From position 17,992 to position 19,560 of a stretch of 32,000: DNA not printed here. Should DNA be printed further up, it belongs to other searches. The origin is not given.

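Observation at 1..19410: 19-kb co-directional cluster: candidate uncharacterised archaeal type VII ABC (MacB/FtsX-fold) surface system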

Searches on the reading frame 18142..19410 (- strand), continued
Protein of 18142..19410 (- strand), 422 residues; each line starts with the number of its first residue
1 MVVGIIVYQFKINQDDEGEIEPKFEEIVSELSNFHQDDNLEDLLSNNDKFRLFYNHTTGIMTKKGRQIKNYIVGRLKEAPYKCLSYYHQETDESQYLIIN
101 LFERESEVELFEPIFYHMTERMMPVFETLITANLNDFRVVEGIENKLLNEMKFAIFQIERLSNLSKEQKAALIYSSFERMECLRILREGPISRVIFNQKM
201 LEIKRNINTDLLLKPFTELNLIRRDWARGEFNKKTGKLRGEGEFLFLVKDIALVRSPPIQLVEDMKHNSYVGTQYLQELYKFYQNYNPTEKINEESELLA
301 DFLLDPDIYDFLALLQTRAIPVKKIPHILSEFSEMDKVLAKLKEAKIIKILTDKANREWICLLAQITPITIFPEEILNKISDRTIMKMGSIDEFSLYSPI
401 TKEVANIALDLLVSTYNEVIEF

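Call 87: search_protein_representatives(alignment_id=A2)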
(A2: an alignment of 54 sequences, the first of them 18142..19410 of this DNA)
Query: 54 sequences, 420 profile positions. Proteins with E-value up to 0.001 (for the whole library): 254; up to 1e-10: 173; up to 1e-30: 44. The best 150 are listed.
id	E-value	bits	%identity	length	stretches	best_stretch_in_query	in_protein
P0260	1.4e-176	603.8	-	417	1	1-420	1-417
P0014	3.5e-173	592.6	-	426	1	1-420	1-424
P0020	1.8e-164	563.9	-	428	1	1-420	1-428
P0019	1.4e-155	534.6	-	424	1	1-420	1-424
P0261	3.0e-151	520.4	-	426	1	3-420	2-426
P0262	1.2e-148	511.7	-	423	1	1-420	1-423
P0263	6.3e-148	509.4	-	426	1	1-419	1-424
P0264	7.3e-134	463.1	-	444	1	1-420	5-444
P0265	8.8e-133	459.5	-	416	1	6-420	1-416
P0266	1.3e-132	459.0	-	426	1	1-420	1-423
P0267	5.6e-119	414.1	-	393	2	1-238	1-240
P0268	5.3e-116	404.2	-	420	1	1-410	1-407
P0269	9.0e-115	400.2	-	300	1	117-420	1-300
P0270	3.1e-112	391.8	-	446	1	1-419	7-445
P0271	3.8e-111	388.2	-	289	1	134-420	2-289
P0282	3.9e-56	207.0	-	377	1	43-415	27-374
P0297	5.0e-32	127.6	-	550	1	156-414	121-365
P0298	6.4e-32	127.2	-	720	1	163-415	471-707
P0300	7.1e-31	123.8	-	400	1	161-415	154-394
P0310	1.9e-27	112.5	-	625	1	160-416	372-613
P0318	1.5e-24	103.0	-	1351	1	142-388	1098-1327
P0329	1.2e-22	96.7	-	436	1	129-291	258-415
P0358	5.8e-17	78.0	-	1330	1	163-392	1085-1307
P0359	7.7e-17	77.6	-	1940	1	157-391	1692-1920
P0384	4.7e-14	68.4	-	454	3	242-408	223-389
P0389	1.1e-13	67.1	-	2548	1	163-388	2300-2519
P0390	1.2e-13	67.1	-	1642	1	162-388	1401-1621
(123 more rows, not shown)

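Call 89: list_cluster_members(proteins=[P0282, P0297, P0298, P0310, P0318, P0359, P0389, P0300, P0329, P0384])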
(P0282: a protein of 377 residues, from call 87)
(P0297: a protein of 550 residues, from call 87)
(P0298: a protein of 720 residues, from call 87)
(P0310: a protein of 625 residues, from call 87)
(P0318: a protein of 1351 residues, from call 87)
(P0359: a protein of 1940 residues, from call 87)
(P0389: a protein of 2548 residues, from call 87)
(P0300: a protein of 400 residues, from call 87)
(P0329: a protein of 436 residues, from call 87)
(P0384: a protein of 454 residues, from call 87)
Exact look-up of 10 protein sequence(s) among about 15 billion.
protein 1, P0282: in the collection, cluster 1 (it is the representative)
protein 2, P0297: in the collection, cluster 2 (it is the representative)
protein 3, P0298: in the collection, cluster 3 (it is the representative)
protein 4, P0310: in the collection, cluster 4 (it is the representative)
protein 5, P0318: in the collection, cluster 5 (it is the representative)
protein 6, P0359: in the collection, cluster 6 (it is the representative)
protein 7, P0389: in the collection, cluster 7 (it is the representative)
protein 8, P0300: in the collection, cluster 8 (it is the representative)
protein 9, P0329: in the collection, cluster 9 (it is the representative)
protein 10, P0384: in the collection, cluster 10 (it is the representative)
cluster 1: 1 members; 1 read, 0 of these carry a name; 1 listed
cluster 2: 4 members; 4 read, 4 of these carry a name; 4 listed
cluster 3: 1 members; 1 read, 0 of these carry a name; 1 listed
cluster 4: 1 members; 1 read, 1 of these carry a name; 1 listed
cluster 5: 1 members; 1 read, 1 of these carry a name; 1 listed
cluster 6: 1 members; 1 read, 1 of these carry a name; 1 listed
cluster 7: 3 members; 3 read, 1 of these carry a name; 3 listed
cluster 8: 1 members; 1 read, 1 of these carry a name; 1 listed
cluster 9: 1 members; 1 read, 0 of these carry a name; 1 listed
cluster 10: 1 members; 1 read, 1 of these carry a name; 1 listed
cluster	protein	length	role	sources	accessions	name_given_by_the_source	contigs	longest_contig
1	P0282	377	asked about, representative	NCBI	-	-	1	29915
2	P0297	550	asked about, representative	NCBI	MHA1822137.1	MAG: hypothetical protein ACTSVC_16805, partial [Promethearchaeota archaeon]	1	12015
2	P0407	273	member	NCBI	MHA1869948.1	MAG: hypothetical protein ACTSXF_03285, partial [Promethearchaeota archaeon]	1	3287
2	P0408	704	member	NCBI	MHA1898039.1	MAG: hypothetical protein ACTSU2_11645 [Promethearchaeota archaeon]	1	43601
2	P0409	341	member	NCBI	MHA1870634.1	MAG: hypothetical protein ACTSXF_06755, partial [Promethearchaeota archaeon]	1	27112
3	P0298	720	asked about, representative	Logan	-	-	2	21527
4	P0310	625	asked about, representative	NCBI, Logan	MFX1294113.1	MAG: helix-hairpin-helix domain-containing protein [Promethearchaeota archaeon]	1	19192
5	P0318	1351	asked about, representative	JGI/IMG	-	hypothetical protein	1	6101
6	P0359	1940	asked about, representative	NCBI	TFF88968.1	MAG: LamG domain-containing protein, partial [Promethearchaeota archaeon]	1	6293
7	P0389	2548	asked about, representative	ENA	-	-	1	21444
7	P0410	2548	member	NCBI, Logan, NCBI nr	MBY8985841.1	MAG: hypothetical protein KGD65_12275 [Candidatus Lokiarchaeota archaeon] | hypothetical protein [Candidatus Lokiarchaeota archaeon]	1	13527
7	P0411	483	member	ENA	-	-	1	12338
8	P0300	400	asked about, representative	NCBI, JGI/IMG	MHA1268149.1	MAG: hypothetical protein ACTSPY_00055 [Candidatus Helarchaeota archaeon]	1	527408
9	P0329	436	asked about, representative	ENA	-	-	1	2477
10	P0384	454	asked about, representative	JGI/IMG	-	uncharacterized protein (DUF2132 family)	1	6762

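Call 90: search_protein_families(library=pfam, proteins=[P0318, P0358, P0359, P0389, P0390], max_evalue=0.001)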
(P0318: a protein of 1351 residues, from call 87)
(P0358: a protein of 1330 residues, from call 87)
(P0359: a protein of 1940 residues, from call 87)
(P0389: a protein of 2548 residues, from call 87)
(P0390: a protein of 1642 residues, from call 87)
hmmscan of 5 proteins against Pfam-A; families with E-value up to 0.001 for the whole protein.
P0318 (1351 aa): 0 families

P0358 (1330 aa): 0 families

P0359 (1940 aa): 5 families
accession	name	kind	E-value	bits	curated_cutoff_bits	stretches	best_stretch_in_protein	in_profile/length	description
PF13385.13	Laminin_G_3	-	3.3e-23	82.9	27.6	1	206-364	1-150/151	Concanavalin A-like lectin/glucanases superfamily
PF02210.31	Laminin_G_2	-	1.1e-05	26.4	22.9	1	257-355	21-124/126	Laminin G domain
PF13620.12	CarboxypepD_reg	-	1.2e-05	26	32.3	0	396-442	8-55/82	Carboxypeptidase regulatory-like domain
PF24025.1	Ig_DR_A0283-like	-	5.7e-05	23.8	27.1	0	389-441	8-62/102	DR_A0283-like, Ig-like domain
PF10102.14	DUF2341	-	0.00025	21.8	23.4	1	90-154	3-64/84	Domain of unknown function (DUF2341)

P0389 (2548 aa): 1 family
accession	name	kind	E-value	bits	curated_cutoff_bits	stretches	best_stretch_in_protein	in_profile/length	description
PF10102.14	DUF2341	-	0.00053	20.8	23.4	0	110-183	1-70/84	Domain of unknown function (DUF2341)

P0390 (1642 aa): 4 families
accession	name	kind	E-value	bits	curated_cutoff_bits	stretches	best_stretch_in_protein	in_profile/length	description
PF13385.13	Laminin_G_3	-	3.4e-09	37.4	27.6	1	2-78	76-150/151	Concanavalin A-like lectin/glucanases superfamily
PF13620.12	CarboxypepD_reg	-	5.4e-06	27.1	32.3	0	114-160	8-55/82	Carboxypeptidase regulatory-like domain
PF17210.9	SdrD_B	-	7.9e-05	23.3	29.7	0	114-164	18-69/112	SdrD B-like domain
PF11974.14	bMG3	-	0.00097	19.5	34.9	0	279-331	9-59/103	Bacterial alpha-2-macroglobulin MG3 domain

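Call 97: search_protein_families(library=padloc, proteins=[window:18142-19410:-], max_evalue=0.01)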
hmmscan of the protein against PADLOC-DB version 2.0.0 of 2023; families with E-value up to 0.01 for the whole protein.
window:18142-19410:- (422 aa): 0 families
